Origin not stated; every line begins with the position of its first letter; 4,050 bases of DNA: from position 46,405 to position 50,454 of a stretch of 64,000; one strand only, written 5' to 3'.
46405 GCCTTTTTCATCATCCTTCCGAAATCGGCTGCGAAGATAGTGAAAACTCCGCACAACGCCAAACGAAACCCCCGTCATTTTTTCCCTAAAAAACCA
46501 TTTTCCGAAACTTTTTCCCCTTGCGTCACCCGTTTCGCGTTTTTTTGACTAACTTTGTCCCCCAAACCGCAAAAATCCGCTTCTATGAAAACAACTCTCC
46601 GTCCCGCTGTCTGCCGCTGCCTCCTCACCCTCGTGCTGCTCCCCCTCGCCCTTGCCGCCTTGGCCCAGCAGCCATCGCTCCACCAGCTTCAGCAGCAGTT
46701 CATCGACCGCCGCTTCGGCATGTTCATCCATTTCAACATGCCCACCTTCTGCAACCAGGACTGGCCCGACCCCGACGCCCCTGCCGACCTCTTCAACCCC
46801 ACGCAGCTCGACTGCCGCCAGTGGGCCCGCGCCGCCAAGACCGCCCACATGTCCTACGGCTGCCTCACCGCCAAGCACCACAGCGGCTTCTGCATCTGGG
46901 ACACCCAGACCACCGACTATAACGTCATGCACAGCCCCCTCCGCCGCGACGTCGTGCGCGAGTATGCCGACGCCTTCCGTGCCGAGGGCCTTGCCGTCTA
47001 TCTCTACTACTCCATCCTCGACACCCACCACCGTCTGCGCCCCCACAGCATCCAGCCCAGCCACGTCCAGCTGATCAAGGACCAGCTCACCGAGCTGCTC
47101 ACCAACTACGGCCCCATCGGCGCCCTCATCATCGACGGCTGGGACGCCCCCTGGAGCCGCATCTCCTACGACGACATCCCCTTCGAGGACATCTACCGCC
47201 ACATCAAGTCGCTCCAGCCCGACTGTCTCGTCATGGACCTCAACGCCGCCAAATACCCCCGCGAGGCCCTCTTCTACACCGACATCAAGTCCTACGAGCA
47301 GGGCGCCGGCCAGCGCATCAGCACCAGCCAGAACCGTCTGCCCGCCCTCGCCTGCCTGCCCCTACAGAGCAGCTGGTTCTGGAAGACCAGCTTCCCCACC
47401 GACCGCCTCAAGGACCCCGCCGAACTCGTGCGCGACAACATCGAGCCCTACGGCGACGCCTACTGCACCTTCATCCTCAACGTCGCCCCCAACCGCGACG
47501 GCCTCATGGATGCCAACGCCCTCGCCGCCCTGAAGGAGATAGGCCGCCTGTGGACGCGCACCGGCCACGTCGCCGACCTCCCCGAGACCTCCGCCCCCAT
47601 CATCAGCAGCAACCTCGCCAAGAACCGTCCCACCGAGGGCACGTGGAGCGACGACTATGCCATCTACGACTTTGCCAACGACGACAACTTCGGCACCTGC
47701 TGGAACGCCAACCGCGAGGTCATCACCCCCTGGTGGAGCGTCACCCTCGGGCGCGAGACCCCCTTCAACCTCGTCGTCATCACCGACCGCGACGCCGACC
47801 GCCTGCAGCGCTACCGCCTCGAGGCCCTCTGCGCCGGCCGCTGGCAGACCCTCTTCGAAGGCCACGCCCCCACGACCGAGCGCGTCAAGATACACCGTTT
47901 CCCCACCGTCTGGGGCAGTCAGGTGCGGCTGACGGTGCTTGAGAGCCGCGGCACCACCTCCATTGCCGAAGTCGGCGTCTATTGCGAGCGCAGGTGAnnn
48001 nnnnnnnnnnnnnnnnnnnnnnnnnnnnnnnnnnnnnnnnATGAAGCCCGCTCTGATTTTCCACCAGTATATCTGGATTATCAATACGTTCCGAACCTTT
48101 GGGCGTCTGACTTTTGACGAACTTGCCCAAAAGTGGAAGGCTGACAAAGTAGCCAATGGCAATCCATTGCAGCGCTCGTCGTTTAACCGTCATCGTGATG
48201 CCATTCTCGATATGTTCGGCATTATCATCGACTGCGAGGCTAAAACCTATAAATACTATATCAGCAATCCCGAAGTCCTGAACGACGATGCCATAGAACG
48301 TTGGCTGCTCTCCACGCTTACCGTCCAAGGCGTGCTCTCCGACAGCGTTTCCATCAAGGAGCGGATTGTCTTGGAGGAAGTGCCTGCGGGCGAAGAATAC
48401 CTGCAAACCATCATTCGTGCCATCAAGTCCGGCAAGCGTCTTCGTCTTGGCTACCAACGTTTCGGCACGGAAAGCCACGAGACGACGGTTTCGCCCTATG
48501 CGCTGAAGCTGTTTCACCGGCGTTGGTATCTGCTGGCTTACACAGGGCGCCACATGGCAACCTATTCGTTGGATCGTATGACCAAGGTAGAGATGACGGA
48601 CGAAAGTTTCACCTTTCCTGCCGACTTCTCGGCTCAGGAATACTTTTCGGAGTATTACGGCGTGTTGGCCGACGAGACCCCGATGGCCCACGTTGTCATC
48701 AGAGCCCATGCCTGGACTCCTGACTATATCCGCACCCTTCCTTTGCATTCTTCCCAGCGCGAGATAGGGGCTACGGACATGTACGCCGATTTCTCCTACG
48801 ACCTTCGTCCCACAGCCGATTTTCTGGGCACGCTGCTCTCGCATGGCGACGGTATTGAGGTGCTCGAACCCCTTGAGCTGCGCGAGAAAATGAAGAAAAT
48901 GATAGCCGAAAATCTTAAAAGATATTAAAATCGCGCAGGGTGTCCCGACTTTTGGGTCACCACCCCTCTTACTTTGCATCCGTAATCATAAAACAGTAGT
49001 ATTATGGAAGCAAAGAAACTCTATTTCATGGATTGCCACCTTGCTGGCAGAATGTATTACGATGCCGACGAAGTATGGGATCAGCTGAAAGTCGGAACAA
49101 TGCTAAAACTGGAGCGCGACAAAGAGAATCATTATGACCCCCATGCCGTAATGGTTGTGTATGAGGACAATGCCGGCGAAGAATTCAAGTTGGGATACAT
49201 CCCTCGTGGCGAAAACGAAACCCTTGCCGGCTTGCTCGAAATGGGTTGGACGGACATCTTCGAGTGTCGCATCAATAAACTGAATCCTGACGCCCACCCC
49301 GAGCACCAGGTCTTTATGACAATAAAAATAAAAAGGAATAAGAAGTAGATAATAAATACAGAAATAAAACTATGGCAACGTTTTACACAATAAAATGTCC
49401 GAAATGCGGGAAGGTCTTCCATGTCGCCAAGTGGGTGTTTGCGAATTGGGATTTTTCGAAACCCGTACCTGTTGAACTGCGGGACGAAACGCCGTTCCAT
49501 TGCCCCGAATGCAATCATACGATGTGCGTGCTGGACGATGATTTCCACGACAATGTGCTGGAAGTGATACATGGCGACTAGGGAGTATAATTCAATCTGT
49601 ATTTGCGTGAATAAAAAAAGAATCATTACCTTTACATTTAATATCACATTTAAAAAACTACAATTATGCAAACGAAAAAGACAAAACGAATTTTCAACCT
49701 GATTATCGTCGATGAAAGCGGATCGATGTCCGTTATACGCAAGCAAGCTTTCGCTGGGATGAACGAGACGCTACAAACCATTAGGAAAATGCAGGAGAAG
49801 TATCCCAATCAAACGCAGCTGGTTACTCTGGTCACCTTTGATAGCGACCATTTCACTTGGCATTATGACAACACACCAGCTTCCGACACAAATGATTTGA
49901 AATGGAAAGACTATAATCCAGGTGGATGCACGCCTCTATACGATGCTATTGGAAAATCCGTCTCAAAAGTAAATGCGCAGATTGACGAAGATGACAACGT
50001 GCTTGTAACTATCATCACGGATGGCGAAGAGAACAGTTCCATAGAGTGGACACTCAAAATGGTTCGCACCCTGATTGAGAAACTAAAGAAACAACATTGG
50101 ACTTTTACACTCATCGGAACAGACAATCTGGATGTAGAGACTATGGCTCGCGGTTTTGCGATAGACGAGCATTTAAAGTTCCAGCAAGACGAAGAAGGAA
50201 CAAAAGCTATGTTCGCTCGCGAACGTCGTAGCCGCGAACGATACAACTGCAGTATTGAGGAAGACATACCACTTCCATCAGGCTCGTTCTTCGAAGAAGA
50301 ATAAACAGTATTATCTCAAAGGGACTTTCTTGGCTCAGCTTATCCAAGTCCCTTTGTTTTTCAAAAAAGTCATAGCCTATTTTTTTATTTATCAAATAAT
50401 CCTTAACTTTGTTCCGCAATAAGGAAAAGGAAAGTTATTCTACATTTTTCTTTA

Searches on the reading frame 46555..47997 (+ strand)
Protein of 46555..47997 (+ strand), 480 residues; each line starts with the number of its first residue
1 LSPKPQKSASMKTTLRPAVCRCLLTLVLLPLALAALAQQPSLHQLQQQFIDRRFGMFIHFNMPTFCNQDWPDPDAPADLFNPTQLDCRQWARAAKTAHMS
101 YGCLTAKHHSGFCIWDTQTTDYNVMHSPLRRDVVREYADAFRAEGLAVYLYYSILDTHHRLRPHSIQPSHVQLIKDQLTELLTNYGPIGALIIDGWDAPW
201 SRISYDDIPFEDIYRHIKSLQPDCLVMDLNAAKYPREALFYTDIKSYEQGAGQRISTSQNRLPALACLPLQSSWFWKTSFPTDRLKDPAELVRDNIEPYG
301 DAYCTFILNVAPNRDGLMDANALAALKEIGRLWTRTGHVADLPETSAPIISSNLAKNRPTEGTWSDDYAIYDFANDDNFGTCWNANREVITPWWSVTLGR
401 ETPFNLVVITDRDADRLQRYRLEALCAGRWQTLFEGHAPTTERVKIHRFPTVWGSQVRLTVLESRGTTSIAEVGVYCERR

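Call 15: search_protein_families(library=pfam, proteins=[window:46555-47997:+], max_evalue=0.01)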
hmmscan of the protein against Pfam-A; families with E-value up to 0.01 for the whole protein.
window:46555-47997:+ (480 aa): 4 families
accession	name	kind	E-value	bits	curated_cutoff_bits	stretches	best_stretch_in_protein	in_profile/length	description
PF01120.23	Alpha_L_fucos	-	8.7e-42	144.2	25.2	1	43-333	24-340/345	Alpha-L-fucosidase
PF00754.31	F5_F8_type_C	-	7.2e-10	39.5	28.2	1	362-472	10-126/127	F5/8 type C domain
PF22633.2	F5_F8_type_C_2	-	1e-09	39.3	27.8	1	374-459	2-91/91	NedA-like, galactose-binding domain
PF14871.12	GHL6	-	0.00099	19.8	35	1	86-162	1-74/132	Hypothetical glycosyl hydrolase 6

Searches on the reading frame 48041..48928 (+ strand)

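Call 90: search_protein_families(library=padloc, proteins=[window:48041-48928:+], max_evalue=0.001)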
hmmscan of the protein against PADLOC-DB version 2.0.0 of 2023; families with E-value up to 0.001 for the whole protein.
window:48041-48928:+ (295 aa): 5 families
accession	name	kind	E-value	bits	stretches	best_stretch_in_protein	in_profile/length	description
PDLC01652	WYL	-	5.5e-32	109.3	1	118-289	17-159/162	"CAS-I,CAS-II,CAS-III,CAS-IV,CAS-V,CAS-VI; associated_signaling"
PDLC01766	Cas3c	-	1.6e-16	57.7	1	95-289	109-310/1009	-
PDLC01457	WYL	-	4.2e-16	57.2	1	117-280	123-229/229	"CAS-I,CAS-II,CAS-III,CAS-IV,CAS-V,CAS-VI; associated_signaling"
PDLC01484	WYL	-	0.00023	18.4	0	261-295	402-436/437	"CAS-I,CAS-II,CAS-III,CAS-IV,CAS-V,CAS-VI; associated_signaling"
PDLC01510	WYL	-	0.00023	18.4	0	261-295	402-436/437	"CAS-I,CAS-II,CAS-III,CAS-IV,CAS-V,CAS-VI; associated_signaling"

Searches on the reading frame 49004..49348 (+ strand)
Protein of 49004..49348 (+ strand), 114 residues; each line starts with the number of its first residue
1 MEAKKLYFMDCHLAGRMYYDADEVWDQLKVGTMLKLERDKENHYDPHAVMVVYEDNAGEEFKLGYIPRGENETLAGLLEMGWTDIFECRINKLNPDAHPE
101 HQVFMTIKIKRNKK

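Call 15: search_protein_families(library=pfam, proteins=[window:49004-49348:+], max_evalue=0.01)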
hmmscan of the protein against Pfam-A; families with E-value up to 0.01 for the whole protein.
window:49004-49348:+ (114 aa): 1 family
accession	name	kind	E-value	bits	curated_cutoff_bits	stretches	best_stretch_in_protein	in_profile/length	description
PF08797.16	HIRAN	-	5.7e-14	52.1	24.7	1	9-91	4-79/96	HIRAN domain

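Call 81: find_encoding_contigs(protein=window:49004-49348:+, flank=10000, max_places=10)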
Protein window:49004-49348:+ (114 aa): 4 contigs read that carry it; 4 places shown.
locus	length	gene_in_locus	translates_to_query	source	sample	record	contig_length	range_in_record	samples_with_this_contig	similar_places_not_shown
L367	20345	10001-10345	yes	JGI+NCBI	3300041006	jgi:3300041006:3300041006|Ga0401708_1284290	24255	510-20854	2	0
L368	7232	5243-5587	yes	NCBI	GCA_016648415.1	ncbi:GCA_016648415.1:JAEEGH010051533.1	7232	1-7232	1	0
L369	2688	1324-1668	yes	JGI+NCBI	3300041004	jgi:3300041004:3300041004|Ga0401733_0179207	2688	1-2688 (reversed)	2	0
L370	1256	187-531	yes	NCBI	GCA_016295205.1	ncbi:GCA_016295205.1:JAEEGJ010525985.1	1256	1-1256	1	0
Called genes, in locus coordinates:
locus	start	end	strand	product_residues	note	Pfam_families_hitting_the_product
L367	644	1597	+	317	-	PF03547:Mem_trans (weak), PF13593:SBF_like, PF01758:SBF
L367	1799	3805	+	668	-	PF02018:CBM_4_9, PF22848:ASD1_dom, PF06964:Alpha-L-AF_C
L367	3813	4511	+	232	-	PF18979:DUF5715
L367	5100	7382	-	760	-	PF01734:Patatin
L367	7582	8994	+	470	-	PF01120:Alpha_L_fucos, PF00754:F5_F8_type_C, PF22633:F5_F8_type_C_2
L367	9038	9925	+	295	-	PF13280:WYL, PF25583:WCX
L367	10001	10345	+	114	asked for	PF08797:HIRAN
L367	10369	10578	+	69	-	-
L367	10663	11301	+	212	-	PF00092:VWA (weak)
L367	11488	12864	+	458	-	-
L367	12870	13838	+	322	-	PF03747:ADP_ribosyl_GH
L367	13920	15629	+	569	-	PF03235:GmrSD_N, PF07510:GmrSD_C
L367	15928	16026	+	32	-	-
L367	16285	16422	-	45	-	-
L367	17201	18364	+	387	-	PF00112:Peptidase_C1 (weak), PF03051:Peptidase_C1_2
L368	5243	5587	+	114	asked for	PF08797:HIRAN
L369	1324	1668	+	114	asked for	PF08797:HIRAN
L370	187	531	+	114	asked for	PF08797:HIRAN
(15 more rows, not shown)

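Call 90: search_protein_families(library=padloc, proteins=[window:49004-49348:+], max_evalue=0.001)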
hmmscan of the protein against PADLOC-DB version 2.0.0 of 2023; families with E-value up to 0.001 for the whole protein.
window:49004-49348:+ (114 aa): 6 families
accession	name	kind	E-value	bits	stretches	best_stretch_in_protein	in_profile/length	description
PDLC04352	PDC-M03B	-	6.3e-18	63.2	1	4-111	129-230/250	-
PDLC04347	PDC-M03B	-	5.3e-12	43.9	1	20-112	141-228/245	-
PDLC04348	PDC-M03B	-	1.1e-11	43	1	4-111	125-230/248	-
PDLC04349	PDC-M03B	-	5.6e-10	37.2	1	13-110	134-230/232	-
PDLC04346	PDC-M03B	-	1.5e-05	22.7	1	27-105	107-182/262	-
PDLC04351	PDC-M03B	-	0.00013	19.6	1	6-80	128-201/255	-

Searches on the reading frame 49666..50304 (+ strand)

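Call 15: search_protein_families(library=pfam, proteins=[window:49666-50304:+], max_evalue=0.01)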
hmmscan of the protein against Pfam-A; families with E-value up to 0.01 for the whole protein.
window:49666-50304:+ (212 aa): 4 families
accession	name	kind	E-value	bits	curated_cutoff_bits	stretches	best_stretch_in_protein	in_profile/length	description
PF00092.34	VWA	-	5.7e-07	30.4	23.8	1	13-168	4-154/174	von Willebrand factor type A domain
PF13519.12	VWA_2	-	0.0018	19.3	27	1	12-120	2-106/107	von Willebrand factor type A domain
PF05762.20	VWA_CoxE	-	0.0039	17.1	26.4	0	12-158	60-199/222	VWA domain containing CoxE-like protein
PF19495.4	DUF6030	-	0.0065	16.5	26.7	1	165-204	194-237/254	Family of unknown function (DUF6030)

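Call 90: search_protein_families(library=padloc, proteins=[window:49666-50304:+], max_evalue=0.001)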
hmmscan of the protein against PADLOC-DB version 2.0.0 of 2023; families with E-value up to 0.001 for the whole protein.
window:49666-50304:+ (212 aa): 0 families
